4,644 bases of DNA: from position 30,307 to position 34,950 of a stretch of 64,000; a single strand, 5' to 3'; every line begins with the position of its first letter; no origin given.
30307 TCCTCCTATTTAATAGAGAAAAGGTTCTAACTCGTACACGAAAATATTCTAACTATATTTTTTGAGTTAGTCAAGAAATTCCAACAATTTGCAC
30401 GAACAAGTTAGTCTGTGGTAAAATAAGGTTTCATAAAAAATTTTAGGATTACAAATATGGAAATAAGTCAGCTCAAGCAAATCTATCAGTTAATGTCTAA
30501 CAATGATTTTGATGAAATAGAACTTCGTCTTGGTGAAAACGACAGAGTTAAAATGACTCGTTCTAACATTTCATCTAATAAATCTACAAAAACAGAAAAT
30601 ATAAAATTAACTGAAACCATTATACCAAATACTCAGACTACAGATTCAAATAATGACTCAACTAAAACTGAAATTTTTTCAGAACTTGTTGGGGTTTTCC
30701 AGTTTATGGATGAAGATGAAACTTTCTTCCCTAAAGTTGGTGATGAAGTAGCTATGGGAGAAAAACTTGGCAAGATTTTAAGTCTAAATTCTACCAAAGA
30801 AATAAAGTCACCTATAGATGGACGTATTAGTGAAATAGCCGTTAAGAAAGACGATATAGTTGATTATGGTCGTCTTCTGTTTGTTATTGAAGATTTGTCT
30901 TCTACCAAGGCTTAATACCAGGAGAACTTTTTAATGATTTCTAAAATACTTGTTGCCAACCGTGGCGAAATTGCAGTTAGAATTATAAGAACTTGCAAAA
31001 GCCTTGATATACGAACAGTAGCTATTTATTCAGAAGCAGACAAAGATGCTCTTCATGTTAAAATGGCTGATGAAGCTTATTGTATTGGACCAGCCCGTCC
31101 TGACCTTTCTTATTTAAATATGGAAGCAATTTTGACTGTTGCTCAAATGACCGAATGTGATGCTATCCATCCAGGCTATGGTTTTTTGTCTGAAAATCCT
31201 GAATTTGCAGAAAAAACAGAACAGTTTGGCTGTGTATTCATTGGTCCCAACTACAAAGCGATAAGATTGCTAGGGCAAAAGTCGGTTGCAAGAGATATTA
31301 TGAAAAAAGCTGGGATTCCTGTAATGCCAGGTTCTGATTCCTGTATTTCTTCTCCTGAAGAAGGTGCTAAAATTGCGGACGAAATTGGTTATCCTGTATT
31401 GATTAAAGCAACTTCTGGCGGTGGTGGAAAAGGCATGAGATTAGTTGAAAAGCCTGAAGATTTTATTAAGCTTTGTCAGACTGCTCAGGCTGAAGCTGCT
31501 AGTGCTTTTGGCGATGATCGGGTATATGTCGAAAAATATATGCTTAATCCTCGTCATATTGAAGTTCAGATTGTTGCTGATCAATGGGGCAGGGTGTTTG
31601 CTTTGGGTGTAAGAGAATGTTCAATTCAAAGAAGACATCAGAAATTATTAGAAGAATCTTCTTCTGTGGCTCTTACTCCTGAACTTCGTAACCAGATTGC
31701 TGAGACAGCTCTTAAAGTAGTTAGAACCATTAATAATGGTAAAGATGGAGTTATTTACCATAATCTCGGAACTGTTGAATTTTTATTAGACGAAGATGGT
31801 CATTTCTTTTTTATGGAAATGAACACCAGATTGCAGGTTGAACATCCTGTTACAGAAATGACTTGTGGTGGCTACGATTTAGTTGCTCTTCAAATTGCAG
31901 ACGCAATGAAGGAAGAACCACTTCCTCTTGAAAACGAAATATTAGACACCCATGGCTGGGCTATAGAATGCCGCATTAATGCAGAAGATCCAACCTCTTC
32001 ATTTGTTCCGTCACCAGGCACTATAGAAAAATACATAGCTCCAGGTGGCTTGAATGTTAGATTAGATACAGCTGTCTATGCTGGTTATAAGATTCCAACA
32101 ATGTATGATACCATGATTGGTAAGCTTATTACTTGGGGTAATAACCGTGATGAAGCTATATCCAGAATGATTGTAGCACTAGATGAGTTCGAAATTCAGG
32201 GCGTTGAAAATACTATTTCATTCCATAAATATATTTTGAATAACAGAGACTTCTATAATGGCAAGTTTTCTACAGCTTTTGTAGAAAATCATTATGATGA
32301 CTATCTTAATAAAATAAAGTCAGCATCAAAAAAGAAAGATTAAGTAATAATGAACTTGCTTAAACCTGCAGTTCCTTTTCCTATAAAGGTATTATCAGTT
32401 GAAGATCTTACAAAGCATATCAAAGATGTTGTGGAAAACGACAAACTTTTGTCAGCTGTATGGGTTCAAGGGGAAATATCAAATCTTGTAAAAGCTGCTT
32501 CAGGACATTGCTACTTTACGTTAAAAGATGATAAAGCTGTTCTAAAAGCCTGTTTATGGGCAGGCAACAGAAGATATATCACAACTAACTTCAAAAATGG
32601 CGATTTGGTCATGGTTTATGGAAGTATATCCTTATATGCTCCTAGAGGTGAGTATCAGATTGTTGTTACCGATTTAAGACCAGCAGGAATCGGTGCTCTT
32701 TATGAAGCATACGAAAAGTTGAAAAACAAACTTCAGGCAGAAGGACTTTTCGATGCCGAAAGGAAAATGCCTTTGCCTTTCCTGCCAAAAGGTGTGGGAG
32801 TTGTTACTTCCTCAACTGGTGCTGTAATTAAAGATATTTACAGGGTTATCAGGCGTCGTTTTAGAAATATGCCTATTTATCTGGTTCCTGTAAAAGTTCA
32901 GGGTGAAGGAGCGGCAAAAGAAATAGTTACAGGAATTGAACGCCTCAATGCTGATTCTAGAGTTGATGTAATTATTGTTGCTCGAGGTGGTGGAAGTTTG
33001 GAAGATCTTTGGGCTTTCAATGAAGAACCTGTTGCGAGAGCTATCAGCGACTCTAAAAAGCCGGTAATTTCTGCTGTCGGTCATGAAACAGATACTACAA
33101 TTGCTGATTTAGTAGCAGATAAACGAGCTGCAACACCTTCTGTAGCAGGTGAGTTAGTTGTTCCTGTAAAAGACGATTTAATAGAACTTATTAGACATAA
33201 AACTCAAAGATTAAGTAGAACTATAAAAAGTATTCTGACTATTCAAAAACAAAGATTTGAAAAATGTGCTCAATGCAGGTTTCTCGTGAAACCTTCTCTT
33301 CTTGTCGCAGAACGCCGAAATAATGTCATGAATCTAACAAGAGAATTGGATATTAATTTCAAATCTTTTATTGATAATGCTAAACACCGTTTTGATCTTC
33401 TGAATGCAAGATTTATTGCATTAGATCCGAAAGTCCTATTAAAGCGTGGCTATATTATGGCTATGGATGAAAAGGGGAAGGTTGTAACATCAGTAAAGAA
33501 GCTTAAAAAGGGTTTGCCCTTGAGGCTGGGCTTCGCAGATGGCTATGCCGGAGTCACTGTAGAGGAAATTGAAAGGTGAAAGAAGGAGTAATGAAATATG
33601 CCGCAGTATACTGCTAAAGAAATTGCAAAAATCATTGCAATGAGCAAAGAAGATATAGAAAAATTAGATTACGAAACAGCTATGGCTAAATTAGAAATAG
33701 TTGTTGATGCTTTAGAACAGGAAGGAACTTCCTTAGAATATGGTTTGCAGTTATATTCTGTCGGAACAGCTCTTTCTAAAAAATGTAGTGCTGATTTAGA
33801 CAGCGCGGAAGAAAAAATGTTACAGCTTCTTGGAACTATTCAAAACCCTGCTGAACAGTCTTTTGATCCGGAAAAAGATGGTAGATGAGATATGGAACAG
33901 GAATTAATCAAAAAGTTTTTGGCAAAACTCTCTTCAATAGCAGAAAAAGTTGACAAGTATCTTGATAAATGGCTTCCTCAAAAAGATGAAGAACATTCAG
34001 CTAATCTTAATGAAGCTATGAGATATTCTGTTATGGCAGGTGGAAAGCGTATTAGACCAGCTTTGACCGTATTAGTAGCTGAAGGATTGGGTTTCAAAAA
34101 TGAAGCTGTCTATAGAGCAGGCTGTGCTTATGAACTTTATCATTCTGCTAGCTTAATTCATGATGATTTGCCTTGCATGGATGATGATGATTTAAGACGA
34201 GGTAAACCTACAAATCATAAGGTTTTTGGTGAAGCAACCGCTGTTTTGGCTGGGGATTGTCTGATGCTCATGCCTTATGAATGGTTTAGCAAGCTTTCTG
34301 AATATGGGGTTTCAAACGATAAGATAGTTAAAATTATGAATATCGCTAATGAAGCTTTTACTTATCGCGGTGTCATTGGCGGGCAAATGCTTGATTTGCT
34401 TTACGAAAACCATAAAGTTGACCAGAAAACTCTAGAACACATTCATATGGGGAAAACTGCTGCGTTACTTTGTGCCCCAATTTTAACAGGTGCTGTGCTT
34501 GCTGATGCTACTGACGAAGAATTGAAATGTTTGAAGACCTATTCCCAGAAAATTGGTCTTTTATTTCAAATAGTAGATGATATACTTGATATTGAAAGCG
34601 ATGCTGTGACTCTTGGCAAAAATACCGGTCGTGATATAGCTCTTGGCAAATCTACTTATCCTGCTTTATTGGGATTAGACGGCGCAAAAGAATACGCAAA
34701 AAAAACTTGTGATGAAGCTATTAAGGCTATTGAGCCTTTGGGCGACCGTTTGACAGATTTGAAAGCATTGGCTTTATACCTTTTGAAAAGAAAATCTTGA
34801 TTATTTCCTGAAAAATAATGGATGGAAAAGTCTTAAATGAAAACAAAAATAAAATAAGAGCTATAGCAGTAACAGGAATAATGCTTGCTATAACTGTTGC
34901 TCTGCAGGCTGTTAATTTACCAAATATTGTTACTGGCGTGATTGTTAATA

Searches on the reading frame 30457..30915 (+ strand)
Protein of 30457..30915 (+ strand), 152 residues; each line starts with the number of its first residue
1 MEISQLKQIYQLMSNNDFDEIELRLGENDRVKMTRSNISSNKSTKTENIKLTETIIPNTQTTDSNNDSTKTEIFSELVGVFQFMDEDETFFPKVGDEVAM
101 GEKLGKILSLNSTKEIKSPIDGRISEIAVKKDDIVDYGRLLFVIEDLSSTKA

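Call 9: search_protein_families(library=pfam, proteins=[window:30457-30915:+], max_evalue=0.001)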
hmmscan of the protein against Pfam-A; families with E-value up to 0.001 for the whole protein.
window:30457-30915:+ (152 aa): 3 families
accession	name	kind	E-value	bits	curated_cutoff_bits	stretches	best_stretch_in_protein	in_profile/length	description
PF00364.28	Biotin_lipoyl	-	2.2e-07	31.1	22.1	1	89-144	18-73/73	Biotin-requiring enzyme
PF13437.12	HlyD_3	-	0.00095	20.3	22.2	0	116-148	2-34/106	HlyD family secretion protein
PF13533.13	Biotin_lipoyl_2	-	0.00096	19.4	29.8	0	116-144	3-31/32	Biotin-lipoyl like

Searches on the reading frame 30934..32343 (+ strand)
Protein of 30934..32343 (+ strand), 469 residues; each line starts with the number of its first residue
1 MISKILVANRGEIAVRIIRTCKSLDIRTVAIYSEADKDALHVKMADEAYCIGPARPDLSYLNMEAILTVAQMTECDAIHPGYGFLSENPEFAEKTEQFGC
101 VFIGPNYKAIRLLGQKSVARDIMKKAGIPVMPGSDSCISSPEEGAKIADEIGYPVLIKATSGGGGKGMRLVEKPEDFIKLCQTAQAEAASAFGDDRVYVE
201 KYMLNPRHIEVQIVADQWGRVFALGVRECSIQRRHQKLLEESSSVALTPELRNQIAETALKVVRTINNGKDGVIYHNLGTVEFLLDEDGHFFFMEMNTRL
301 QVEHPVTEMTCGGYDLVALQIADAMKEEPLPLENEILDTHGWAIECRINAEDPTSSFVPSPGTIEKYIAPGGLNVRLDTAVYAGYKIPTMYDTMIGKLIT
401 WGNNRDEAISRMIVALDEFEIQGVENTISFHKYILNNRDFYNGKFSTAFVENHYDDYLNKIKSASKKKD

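Call 9: search_protein_families(library=pfam, proteins=[window:30934-32343:+], max_evalue=0.001)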
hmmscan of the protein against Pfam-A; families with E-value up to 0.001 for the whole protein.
window:30934-32343:+ (469 aa): 5 families
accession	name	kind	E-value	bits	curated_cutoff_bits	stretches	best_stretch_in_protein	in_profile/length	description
PF02786.22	CPSase_L_D2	-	4.8e-64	216.2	19.8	1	116-322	2-201/211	Carbamoyl-phosphate synthase L chain, ATP binding domain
PF00289.28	Biotin_carb_N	-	2.5e-47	160.3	25.5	1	1-110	1-110/110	Biotin carboxylase, N-terminal domain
PF02785.25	Biotin_carb_C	-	1.8e-38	131.4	32.4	1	345-451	1-107/108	Biotin carboxylase C-terminal domain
PF07478.18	Dala_Dala_lig_C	-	5.2e-10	39.6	24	1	123-298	2-174/204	D-ala D-ala ligase C-terminus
PF02222.28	ATP-grasp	-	2.6e-07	30.9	27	1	136-267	14-138/179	ATP-grasp domain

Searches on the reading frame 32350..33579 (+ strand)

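Call 9: search_protein_families(library=pfam, proteins=[window:32350-33579:+], max_evalue=0.001)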
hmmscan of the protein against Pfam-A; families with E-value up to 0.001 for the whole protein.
window:32350-33579:+ (409 aa): 4 families
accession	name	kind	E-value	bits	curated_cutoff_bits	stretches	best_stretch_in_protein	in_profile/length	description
PF02601.20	Exonuc_VII_L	-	2.2e-89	300.5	35.9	2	133-352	1-218/315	Exonuclease VII, large subunit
PF13742.12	tRNA_anti_2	-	3.8e-29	101.2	27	1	15-109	1-94/95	OB-fold nucleic acid binding domain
PF01336.31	tRNA_anti-codon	-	4.8e-13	49.3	27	1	37-111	1-74/75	OB-fold nucleic acid binding domain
PF16100.11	RMI2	-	0.00048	20.3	29.4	0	31-99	35-100/132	RecQ-mediated genome instability protein 2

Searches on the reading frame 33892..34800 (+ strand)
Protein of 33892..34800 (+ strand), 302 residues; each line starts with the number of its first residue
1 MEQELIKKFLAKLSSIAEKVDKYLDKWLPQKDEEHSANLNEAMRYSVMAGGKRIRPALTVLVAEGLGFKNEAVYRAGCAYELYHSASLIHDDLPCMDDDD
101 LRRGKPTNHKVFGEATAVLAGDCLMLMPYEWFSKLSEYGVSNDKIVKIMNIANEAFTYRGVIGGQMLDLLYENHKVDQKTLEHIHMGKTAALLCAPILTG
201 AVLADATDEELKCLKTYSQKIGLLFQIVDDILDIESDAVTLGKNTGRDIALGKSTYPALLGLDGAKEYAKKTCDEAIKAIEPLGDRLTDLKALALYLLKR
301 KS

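Call 9: search_protein_families(library=pfam, proteins=[window:33892-34800:+], max_evalue=0.001)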
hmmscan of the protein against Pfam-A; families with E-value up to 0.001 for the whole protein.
window:33892-34800:+ (302 aa): 1 family
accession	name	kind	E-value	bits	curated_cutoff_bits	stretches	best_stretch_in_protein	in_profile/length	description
PF00348.22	polyprenyl_synt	-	7.9e-60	202.6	27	1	38-278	3-235/251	Polyprenyl synthetase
